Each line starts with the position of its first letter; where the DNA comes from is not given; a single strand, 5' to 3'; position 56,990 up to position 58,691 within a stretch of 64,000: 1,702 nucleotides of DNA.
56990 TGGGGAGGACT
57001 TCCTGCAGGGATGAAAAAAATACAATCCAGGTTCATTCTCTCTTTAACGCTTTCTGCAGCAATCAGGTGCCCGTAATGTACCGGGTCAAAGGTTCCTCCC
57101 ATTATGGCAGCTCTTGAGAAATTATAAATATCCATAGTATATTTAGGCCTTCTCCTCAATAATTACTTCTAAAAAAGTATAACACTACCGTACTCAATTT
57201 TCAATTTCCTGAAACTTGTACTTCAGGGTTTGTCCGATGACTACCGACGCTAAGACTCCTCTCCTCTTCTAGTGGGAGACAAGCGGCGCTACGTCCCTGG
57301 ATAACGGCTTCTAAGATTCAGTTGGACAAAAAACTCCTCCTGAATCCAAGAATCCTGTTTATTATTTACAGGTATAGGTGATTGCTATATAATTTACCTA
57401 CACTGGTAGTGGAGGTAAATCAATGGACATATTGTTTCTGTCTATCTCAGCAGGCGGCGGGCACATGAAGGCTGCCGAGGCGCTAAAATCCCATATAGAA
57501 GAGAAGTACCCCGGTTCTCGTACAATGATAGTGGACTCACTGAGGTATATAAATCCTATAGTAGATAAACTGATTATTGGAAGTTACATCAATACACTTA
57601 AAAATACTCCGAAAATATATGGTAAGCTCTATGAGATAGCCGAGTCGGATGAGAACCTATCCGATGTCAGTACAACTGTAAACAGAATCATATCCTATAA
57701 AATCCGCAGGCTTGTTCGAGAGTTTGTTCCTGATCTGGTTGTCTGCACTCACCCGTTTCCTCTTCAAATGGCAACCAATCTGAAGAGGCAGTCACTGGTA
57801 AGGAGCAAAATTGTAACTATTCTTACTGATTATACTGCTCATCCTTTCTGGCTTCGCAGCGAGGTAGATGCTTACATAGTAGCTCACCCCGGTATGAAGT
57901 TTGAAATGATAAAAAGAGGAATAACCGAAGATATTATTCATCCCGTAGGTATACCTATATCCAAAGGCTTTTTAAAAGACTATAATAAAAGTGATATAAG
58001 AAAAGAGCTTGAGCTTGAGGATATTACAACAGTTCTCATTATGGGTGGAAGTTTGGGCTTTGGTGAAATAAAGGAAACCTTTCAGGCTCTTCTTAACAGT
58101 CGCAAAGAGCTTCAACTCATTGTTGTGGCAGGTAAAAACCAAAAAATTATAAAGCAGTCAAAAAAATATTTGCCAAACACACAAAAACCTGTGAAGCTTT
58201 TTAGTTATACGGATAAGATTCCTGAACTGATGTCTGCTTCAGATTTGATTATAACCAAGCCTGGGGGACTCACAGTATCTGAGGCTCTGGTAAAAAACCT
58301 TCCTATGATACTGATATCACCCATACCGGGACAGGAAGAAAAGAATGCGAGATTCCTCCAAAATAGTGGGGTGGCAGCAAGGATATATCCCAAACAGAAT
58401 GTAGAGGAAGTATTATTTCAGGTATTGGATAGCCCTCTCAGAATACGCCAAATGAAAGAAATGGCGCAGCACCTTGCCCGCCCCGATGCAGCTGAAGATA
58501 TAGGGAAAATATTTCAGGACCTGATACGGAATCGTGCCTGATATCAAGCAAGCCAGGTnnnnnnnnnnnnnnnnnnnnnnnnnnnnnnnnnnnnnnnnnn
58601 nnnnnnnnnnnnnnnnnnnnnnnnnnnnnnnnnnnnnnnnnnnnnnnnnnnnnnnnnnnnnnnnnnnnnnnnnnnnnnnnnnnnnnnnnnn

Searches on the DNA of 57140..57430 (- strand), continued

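Call 91: search_with_rna_model(model_id=R1, sources=[L001, L003, L004, L005, L006, L007, L008, L009, L010, L011, L012, L013, L014, L016, L017, L018, L019, L021, L022, L023, L024, L049], max_evalue=0.00001)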
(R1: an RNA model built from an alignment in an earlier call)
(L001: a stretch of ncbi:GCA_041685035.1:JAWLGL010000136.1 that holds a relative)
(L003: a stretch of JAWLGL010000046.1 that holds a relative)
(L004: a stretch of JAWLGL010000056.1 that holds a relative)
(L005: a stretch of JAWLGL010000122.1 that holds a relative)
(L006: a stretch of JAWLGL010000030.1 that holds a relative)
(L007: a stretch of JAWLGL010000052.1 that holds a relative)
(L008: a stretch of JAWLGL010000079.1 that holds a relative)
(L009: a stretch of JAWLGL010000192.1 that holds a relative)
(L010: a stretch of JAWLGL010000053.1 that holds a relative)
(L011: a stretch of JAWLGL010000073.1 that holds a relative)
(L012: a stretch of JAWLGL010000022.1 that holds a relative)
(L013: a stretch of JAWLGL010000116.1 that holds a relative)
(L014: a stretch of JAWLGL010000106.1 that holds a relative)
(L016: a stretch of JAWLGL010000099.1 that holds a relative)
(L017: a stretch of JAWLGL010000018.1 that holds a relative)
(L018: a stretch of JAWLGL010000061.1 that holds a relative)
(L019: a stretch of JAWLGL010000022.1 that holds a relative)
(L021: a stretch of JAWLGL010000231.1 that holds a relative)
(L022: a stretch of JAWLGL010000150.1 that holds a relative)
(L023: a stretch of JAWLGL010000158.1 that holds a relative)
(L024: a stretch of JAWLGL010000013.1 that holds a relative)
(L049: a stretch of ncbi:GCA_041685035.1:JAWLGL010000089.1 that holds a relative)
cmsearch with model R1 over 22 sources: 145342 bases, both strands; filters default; matches with E-value up to 0.00001: 34.
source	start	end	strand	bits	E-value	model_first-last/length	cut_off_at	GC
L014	3880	4011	+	157.6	2.5e-34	1-132/132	no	0.44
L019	5848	5980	-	156.5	4.6e-34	1-132/132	no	0.41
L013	686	816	-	156.3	5.1e-34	1-132/132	no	0.45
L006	3675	3805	-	155.8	6.9e-34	1-132/132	no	0.46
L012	7465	7595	-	154.3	1.5e-33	1-132/132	no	0.47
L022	5242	5373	-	153.7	2.1e-33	1-132/132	no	0.43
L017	5218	5348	-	152.6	3.7e-33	1-132/132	no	0.44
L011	3816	3948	-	151.5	6.8e-33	1-132/132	no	0.44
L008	267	399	+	146.9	7.8e-32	1-132/132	no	0.43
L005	4720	4849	-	145.3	1.8e-31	1-132/132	no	0.45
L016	2553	2687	+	144.3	3.1e-31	1-132/132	no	0.5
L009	506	639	-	143.9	3.9e-31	1-132/132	no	0.49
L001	4737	4871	+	143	6.1e-31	1-132/132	no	0.51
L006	5598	5727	-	141.6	1.3e-30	1-132/132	no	0.41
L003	2053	2187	-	140.4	2.5e-30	1-132/132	no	0.48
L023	2250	2365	+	136.3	2.2e-29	1-132/132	no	0.43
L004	2327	2465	-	133.9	7.9e-29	1-132/132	no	0.51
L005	5222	5351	+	131.3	3.2e-28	1-132/132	no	0.4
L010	543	656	+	130.6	4.5e-28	1-132/132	no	0.44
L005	1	120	-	128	1.8e-27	1-120/132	3'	0.43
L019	188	378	+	121.2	6.8e-26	1-132/132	no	0.43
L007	4029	4121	+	98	1.6e-20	1-132/132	no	0.45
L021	2989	3124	+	79.8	2.6e-16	1-82/132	3'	0.41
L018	2257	2398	-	78.5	5.3e-16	30-132/132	5'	0.45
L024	747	818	+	68.2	1.3e-13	1-132/132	no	0.44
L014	3936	4066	-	54.3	2.1e-10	1-132/132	no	0.45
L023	2306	2421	-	51.2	1.1e-09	1-132/132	no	0.44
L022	5311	5442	+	49.5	2.6e-09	1-132/132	no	0.43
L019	5792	5923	+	49.1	3.4e-09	1-132/132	no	0.45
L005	4790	4859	+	38.8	8.3e-07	1-132/132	no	0.41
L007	4000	4087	-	38.2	1.1e-06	1-132/132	no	0.34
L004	2270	2408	+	37.4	1.8e-06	1-132/132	no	0.5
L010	492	605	-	37.3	1.8e-06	1-132/132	no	0.44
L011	3886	3992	+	34.6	7.5e-06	1-132/132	no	0.29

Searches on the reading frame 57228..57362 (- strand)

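Call 60: search_protein_families(library=pfam, proteins=[L032:4159-4461:+], max_evalue=0.01)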
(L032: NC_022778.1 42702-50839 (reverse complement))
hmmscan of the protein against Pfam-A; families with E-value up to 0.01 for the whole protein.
L032:4159-4461:+ (100 aa): 0 families

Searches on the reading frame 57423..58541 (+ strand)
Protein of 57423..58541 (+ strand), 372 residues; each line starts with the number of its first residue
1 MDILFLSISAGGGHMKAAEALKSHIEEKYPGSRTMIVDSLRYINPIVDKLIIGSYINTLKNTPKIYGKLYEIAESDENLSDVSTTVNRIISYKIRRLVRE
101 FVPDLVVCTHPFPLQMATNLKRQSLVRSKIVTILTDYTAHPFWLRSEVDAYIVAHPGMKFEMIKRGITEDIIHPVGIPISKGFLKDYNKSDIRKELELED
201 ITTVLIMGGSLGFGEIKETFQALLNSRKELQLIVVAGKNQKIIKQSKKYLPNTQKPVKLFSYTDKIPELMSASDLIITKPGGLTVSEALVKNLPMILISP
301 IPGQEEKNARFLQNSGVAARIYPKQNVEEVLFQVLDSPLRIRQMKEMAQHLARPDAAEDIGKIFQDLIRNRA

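Call 15: search_protein_families(library=ncbifam, proteins=[window:57423-58541:+])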
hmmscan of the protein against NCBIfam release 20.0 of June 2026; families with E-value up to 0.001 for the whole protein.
window:57423-58541:+ (372 aa): 7 families
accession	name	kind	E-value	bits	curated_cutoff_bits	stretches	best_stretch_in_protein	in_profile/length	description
NF010135.0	PRK13609.1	equivalog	1.4e-65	221.7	500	1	3-361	7-362/388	diglucosyl diacylglycerol synthase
NF010134.0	PRK13608.1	equivalog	2.2e-48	165.3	557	1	3-369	8-370/391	diglucosyl diacylglycerol synthase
TIGR01133.1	murG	equivalog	5.4e-22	78.3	250.25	1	194-360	176-349/353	undecaprenyldiphospho-muramoylpentapeptide beta-N-acetylglucosaminyltransferase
TIGR03590.1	PseG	equivalog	6.5e-08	32.5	153.55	1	199-305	170-274/280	UDP-2,4-diacetamido-2,4,6-trideoxy-beta-L-altropyranose hydrolase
NF009102.0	PRK12446.1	equivalog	1.3e-07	30.9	339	1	196-334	179-318/352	undecaprenyldiphospho-muramoylpentapeptide beta-N-acetylglucosaminyltransferase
NF041548.1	PssE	equivalog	4.6e-05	23.4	120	1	220-332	10-121/146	PssE/Cps14G family polysaccharide biosynthesis glycosyltransferase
TIGR00661.1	MJ1255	subfamily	0.00038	19.8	195.9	0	257-336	231-310/321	MJ1255/VC2487 family glycosyltransferase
